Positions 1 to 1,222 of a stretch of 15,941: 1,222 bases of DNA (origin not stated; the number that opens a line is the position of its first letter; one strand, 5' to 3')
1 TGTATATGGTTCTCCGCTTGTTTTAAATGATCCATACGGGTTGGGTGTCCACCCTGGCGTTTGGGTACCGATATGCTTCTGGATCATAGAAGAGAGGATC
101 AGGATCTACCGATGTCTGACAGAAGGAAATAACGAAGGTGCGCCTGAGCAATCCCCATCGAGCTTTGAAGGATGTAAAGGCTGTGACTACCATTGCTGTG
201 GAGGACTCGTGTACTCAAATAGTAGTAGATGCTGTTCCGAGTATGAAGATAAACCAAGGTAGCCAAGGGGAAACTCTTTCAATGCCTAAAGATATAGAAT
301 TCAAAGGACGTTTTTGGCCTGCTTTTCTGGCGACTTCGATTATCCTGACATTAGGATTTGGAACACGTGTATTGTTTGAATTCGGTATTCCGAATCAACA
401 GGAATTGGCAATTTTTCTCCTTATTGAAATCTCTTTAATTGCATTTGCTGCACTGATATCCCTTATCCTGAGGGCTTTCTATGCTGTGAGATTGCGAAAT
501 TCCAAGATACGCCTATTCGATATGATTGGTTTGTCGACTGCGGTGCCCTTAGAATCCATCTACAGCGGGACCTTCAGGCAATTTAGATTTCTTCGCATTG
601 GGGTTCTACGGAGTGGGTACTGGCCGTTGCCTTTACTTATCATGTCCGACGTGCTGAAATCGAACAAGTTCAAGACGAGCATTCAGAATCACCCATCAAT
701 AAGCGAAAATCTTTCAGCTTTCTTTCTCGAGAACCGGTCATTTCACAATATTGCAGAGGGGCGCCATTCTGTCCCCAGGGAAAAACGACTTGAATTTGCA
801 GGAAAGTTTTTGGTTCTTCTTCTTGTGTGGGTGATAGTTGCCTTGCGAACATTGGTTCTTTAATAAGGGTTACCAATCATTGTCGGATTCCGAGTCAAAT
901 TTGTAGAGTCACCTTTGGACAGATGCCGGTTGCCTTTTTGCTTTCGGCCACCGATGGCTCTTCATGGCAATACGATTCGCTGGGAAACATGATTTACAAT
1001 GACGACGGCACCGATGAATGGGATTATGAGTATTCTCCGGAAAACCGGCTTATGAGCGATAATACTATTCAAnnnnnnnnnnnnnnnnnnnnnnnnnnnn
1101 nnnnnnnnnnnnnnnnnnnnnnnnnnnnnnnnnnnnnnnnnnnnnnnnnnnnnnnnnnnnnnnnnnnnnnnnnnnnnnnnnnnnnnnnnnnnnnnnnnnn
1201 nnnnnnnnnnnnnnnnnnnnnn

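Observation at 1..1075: Window opens inside an Rhs polymorphic-toxin locus: core end, tiny Cys-rich tip, membrane ORF, then an orphan YD fragment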

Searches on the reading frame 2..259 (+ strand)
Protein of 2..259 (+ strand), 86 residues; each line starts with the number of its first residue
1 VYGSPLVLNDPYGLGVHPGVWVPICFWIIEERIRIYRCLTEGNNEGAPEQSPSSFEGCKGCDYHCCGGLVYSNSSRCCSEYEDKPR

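Call 6: search_protein_families(library=pfam, proteins=[window:2-259:+], max_evalue=10)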
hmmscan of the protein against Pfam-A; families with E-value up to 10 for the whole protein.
seq(86 aa): 0 families

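Call 7: search_protein_families(library=ncbifam, proteins=[window:2-259:+], max_evalue=10)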
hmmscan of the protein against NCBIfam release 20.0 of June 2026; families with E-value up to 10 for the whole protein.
seq(86 aa): 0 families

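Call 12: find_homologous_proteins(query=window:2-259:+, max_evalue=0.01)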
Query seq(86 aa): no candidate shares three 5-residue words with the query. No homologue found.

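Call 17: search_solved_structures(query=window:2-259:+, max_evalue=10, show_alignments=3)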
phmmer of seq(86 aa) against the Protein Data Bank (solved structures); distinct sequences matched with E-value up to 10: 3.
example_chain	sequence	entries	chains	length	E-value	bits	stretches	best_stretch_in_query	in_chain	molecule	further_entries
6so0_A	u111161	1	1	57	0.23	14.8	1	50-79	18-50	Chitotriosidase-1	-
7z0s_F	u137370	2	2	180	0.29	14.5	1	41-67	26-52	Formate hydrogenlyase subunit 6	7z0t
1t2u_A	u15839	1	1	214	1.5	12.2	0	12-41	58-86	Breast cancer type 1 susceptibility protein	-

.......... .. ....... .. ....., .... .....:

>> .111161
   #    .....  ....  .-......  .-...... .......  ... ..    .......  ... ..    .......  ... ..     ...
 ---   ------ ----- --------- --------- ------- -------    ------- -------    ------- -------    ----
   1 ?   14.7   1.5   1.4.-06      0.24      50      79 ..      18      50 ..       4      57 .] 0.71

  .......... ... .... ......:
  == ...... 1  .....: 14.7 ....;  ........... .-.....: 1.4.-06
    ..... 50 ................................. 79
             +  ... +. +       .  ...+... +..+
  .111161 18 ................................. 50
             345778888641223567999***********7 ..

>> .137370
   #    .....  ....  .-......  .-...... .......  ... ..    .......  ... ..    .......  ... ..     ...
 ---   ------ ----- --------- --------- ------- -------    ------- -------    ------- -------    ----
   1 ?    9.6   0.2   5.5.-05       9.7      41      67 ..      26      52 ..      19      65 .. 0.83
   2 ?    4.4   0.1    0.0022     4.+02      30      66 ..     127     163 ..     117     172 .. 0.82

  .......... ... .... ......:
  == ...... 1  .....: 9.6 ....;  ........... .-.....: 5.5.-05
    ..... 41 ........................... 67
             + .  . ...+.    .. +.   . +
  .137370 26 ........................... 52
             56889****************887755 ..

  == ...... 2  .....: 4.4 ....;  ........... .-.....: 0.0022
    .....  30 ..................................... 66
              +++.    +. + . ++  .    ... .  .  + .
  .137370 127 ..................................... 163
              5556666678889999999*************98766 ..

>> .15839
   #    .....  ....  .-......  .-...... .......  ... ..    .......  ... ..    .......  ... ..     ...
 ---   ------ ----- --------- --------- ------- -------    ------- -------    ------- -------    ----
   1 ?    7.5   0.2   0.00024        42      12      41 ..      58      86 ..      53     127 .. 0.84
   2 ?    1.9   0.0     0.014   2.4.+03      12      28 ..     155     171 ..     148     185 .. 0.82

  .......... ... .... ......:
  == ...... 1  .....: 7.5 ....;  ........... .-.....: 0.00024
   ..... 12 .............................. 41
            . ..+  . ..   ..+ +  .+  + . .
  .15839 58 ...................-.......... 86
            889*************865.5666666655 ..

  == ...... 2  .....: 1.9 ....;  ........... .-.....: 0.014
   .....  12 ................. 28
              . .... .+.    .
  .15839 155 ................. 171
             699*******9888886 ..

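Call 22: search_protein_representatives(protein=window:2-259:+)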
Query: 86 residues. Proteins with E-value up to 0.001 (for the whole library): 2; up to 1e-10: 0; up to 1e-30: 0. The best 2 are listed.
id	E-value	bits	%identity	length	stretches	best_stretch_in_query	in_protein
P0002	9.0e-09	51.5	43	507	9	7-26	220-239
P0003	7.0e-05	39.0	53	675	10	14-32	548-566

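Call 37: predict_structure(protein=window:2-259:+)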
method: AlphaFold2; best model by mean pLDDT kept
length: 86 residues; sequences in the alignment: 1
mean_pLDDT: 39.9   pTM: 0.29
mean pLDDT of the five models: 39.9, 38.1, 37.7, 36.4, 31.0
residues with pLDDT >= 90: 0; 70-90: 0; 50-70: 14; < 50: 72
segments of 3 or more residues with pLDDT < 50: 1-24, 26-28, 40-78, 82-86
pLDDT, mean of each block of 10 residues (from residue 1): 37 33 47 53 35 33 40 42 41
secondary structure, 60 per line:
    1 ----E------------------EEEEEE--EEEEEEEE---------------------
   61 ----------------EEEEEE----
elements in order: E24-29 E32-39 E77-82

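Call 50: search_protein_families(library=padloc, proteins=[window:2-259:+], max_evalue=1)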
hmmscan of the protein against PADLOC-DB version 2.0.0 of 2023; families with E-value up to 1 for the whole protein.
window:2-259:+ (86 aa): 0 families

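Call 51: search_protein_families(library=phrogs, proteins=[window:2-259:+], max_evalue=1)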
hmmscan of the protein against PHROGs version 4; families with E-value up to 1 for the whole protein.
window:2-259:+ (86 aa): 1 family
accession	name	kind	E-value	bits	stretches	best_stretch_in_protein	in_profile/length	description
phrog_438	-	tail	0.36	10.9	1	26-56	114-144/478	baseplate wedge subunit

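Call 63: search_dna_similar(query=window:2-259:+, collection=plasmids, mode=protein, max_evalue=1, max_rows=8)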
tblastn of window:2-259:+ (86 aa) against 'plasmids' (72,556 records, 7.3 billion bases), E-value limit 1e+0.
No match.

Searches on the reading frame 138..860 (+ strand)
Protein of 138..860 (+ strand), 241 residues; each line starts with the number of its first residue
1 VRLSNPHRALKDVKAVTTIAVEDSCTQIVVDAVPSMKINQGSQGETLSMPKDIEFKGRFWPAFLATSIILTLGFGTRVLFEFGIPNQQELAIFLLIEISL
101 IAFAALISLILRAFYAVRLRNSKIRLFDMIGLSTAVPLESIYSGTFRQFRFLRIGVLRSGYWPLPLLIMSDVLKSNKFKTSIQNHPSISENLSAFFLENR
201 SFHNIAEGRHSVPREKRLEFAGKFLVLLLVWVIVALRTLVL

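Call 6: search_protein_families(library=pfam, proteins=[window:138-860:+], max_evalue=10)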
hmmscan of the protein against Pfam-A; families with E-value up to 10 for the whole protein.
seq(241 aa): 1 family
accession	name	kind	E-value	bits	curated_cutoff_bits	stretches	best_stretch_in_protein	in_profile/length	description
PF03579.19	SHP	-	0.15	12.2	27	1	53-74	8-29/65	Small hydrophobic protein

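Call 7: search_protein_families(library=ncbifam, proteins=[window:138-860:+], max_evalue=10)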
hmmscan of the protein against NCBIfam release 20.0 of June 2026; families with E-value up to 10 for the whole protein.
seq(241 aa): 0 families

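Call 15: find_homologous_proteins(query=window:243-860:+, max_evalue=0.01)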
Query seq(206 aa) (206 aa): 1 proteins with E <= 0.01 among 535 candidates.
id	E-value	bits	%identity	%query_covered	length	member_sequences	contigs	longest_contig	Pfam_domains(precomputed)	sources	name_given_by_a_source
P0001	3.0e-126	436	100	100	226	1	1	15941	-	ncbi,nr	ncbi:MAG: hypothetical protein GF350_06585 [Chitinivibrionales bacterium]|nr:hypothetical protein [C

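Call 28: find_encoding_contigs(protein=P0001, flank=10000, max_places=4)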
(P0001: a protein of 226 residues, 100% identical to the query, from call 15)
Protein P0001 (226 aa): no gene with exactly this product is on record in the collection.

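Call 29: list_cluster_members(proteins=[P0001, P0004])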
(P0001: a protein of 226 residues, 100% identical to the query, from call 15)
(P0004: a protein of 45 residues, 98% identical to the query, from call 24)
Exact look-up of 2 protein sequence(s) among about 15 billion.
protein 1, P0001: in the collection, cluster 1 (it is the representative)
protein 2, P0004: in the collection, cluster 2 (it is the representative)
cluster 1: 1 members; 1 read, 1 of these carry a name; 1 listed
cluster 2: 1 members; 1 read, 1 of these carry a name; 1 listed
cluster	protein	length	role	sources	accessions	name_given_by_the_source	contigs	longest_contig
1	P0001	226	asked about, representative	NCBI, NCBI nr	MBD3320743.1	MAG: hypothetical protein GF350_06585 [Chitinivibrionales bacterium] | hypothetical protein [Chitinivibrionales bacterium]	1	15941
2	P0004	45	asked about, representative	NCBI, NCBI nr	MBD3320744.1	MAG: hypothetical protein GF350_06590 [Chitinivibrionales bacterium] | hypothetical protein [Chitinivibrionales bacterium]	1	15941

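Call 39: predict_structure(protein=window:282-860:+)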
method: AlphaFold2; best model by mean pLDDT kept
length: 193 residues; sequences in the alignment: 1
mean_pLDDT: 56.2   pTM: 0.35
mean pLDDT of the five models: 56.2, 50.8, 50.3, 48.4, 44.3
residues with pLDDT >= 90: 0; 70-90: 36; 50-70: 92; < 50: 65
segments of 3 or more residues with pLDDT < 50: 1-9, 78-112, 114-121, 151-160
pLDDT, mean of each block of 10 residues (from residue 1): 44 63 67 67 74 72 68 51 35 40 39 43 54 60 52 43 58 70 67 56
secondary structure, 60 per line:
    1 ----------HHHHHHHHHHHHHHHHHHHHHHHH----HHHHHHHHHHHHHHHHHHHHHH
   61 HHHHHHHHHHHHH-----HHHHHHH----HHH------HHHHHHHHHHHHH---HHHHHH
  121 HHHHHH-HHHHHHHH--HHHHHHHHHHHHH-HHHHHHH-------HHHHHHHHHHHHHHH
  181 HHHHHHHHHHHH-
elements in order: H11-34 H39-73 H79-85 H99-111 H115-126 H128-135 H138-150 H152-158 H166-192

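Call 50: search_protein_families(library=padloc, proteins=[window:138-860:+], max_evalue=1)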
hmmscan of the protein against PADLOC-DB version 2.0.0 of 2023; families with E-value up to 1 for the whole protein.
window:138-860:+ (241 aa): 0 families

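Call 51: search_protein_families(library=phrogs, proteins=[window:138-860:+], max_evalue=1)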
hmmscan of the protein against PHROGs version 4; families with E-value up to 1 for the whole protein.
window:138-860:+ (241 aa): 0 families

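Call 62: search_dna_similar(query=window:282-860:+, collection=plasmids, mode=protein, max_evalue=0.1, max_rows=5)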
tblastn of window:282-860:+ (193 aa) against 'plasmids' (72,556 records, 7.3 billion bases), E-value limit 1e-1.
No match.

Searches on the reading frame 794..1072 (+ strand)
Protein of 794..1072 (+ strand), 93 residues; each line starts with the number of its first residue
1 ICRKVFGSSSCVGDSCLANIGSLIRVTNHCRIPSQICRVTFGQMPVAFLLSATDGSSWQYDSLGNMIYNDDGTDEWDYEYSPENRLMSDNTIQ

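Call 6: search_protein_families(library=pfam, proteins=[window:827-1072:+], max_evalue=10)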
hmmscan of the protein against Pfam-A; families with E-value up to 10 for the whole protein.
seq(82 aa): 1 family
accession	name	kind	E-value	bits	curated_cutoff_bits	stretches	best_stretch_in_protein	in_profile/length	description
PF05593.20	RHS_repeat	-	0.014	16.2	22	1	43-56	14-29/38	RHS Repeat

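Call 7: search_protein_families(library=ncbifam, proteins=[window:827-1072:+], max_evalue=10)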
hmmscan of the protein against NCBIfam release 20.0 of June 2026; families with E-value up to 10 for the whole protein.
seq(82 aa): 0 families

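Call 16: search_solved_structures(query=window:794-1072:+, max_evalue=10, show_alignments=3)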
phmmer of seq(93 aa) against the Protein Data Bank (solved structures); distinct sequences matched with E-value up to 10: 1.
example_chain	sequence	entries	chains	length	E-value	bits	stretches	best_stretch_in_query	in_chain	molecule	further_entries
2mfr_A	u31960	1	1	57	0.87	13.1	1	25-58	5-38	Insulin receptor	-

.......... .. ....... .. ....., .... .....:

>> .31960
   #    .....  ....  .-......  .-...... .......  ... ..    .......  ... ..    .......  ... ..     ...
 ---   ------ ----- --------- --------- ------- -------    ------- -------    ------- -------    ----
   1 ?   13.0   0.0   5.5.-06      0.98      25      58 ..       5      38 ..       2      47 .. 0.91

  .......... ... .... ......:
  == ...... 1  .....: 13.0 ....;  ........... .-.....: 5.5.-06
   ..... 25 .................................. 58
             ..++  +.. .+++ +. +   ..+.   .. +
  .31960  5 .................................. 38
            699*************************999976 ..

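Call 50: search_protein_families(library=padloc, proteins=[window:794-1072:+], max_evalue=1)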
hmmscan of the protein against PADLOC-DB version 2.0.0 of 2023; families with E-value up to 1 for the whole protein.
window:794-1072:+ (93 aa): 0 families

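Call 51: search_protein_families(library=phrogs, proteins=[window:794-1072:+], max_evalue=1)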
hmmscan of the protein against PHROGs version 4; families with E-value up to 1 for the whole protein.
window:794-1072:+ (93 aa): 1 family
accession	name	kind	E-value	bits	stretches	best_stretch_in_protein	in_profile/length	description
phrog_6372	-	unknown function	0.079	13.9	1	50-87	16-52/64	-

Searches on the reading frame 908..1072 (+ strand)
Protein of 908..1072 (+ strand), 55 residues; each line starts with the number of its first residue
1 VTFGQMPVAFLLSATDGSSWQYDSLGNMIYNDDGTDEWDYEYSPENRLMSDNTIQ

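Call 24: find_homologous_proteins(query=window:908-1072:+, max_evalue=10)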
Query seq(55 aa) (55 aa): 1 proteins with E <= 10 among 1 candidates.
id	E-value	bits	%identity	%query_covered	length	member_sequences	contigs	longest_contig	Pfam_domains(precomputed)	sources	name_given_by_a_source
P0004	3.4e-22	94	98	82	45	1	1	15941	-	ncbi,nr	ncbi:MAG: hypothetical protein GF350_06590 [Chitinivibrionales bacterium]|nr:hypothetical protein [C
